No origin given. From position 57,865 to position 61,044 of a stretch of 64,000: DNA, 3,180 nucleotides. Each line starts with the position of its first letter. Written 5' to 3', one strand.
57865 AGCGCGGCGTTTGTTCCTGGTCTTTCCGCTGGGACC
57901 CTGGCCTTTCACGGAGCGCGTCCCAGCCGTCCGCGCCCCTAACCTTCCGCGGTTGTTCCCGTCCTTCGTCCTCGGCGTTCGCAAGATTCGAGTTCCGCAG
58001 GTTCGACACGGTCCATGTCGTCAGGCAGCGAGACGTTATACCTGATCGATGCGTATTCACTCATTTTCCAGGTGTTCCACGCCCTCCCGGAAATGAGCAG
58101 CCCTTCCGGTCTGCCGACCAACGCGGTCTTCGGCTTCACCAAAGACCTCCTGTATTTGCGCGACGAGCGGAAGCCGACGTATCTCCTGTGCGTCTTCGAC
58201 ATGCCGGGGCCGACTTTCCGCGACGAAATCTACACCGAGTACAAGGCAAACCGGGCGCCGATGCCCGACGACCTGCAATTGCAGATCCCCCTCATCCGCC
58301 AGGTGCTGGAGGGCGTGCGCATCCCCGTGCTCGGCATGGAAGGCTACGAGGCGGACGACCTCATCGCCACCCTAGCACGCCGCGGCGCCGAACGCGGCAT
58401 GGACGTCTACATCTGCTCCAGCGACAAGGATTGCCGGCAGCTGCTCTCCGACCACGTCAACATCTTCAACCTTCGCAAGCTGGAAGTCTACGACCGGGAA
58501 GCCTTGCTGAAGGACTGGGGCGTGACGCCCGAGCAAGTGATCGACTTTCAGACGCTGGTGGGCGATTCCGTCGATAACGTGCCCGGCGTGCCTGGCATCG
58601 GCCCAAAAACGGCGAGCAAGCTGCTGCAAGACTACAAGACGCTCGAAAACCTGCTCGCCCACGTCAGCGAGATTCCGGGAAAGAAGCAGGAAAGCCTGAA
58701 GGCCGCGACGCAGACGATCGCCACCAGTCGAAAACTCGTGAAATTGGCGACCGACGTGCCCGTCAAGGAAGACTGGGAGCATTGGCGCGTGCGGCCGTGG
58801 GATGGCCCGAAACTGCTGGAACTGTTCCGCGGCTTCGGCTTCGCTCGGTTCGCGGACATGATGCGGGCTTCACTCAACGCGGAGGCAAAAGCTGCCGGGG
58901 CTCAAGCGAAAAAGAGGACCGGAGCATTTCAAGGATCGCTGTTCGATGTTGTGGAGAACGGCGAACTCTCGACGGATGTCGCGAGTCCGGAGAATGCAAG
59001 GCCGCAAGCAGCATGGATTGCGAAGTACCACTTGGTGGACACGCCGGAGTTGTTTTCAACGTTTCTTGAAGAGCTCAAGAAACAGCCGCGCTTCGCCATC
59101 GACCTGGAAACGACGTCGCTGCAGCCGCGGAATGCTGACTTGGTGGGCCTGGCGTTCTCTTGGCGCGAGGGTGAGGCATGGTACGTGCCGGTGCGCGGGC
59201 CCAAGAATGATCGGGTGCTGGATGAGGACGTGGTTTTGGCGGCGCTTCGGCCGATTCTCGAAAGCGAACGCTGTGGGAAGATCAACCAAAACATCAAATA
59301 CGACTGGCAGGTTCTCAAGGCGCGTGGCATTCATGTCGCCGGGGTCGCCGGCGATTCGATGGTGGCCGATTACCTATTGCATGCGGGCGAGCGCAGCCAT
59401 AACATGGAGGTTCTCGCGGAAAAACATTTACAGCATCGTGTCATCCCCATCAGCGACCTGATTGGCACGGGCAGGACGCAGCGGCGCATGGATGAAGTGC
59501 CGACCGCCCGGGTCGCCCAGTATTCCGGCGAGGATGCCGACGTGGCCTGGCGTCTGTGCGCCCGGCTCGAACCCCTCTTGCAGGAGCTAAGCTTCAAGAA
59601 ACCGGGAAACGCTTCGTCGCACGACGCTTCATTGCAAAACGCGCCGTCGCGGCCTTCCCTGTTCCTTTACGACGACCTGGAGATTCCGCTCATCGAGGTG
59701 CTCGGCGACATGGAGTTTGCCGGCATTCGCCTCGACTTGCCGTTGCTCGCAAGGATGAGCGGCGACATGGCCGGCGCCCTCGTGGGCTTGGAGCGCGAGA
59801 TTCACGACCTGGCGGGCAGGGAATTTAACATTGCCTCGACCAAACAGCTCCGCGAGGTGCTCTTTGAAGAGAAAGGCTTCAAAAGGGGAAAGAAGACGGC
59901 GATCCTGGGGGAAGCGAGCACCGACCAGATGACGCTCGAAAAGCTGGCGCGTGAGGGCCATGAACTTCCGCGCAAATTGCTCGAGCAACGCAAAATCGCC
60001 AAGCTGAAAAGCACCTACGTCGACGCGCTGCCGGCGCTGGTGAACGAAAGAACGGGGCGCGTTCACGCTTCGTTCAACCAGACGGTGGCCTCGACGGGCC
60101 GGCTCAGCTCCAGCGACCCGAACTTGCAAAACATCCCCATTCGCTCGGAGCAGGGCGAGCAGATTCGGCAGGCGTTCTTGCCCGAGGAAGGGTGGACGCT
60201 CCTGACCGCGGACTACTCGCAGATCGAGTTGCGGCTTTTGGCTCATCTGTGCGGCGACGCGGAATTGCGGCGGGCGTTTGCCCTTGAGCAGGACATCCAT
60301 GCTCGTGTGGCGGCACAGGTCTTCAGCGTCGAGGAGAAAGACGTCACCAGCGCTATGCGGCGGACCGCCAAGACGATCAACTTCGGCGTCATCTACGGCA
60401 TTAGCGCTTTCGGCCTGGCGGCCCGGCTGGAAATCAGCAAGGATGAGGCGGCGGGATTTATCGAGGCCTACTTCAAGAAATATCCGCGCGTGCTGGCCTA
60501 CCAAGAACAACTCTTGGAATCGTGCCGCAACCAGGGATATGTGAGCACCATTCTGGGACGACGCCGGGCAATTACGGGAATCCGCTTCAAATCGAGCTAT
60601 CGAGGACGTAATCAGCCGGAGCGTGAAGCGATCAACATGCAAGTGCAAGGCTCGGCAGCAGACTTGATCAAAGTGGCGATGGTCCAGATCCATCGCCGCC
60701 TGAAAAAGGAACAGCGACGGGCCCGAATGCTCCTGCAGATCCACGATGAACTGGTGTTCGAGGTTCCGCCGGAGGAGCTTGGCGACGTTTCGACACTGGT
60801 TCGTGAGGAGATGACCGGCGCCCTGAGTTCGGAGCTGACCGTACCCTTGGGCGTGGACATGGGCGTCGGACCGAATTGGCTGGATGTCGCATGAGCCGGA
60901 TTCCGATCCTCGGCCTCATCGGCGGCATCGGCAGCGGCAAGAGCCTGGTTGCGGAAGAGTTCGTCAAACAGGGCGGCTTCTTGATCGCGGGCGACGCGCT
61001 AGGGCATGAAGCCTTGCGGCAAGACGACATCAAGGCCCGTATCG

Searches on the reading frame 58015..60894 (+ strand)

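Call 84: search_protein_families(library=pfam, proteins=[window:58015-60894:+], max_evalue=0.00001)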
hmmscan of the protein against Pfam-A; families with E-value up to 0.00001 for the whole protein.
window:58015-60894:+ (959 aa): 5 families
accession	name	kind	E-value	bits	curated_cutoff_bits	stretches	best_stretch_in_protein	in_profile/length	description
PF00476.26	DNA_pol_A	-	8.3e-152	506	34.3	1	578-956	4-380/381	DNA polymerase family A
PF02739.22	5_3_exonuc_N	-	7.3e-54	182.3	34.3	1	7-169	1-164/164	5'-3' exonuclease, N-terminal resolvase-like domain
PF01367.25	5_3_exonuc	-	2.8e-32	111.5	40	1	170-263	1-95/97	5'-3' exonuclease, C-terminal SAM fold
PF01612.26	DNA_pol_A_exo1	-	1.7e-24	87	23.6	1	338-522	1-172/173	3'-5' exonuclease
PF22619.2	DNA_polI_exo1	-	3.7e-07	30.5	27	1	365-478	4-107/140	DNA polymerase I, ribonuclease H-like domain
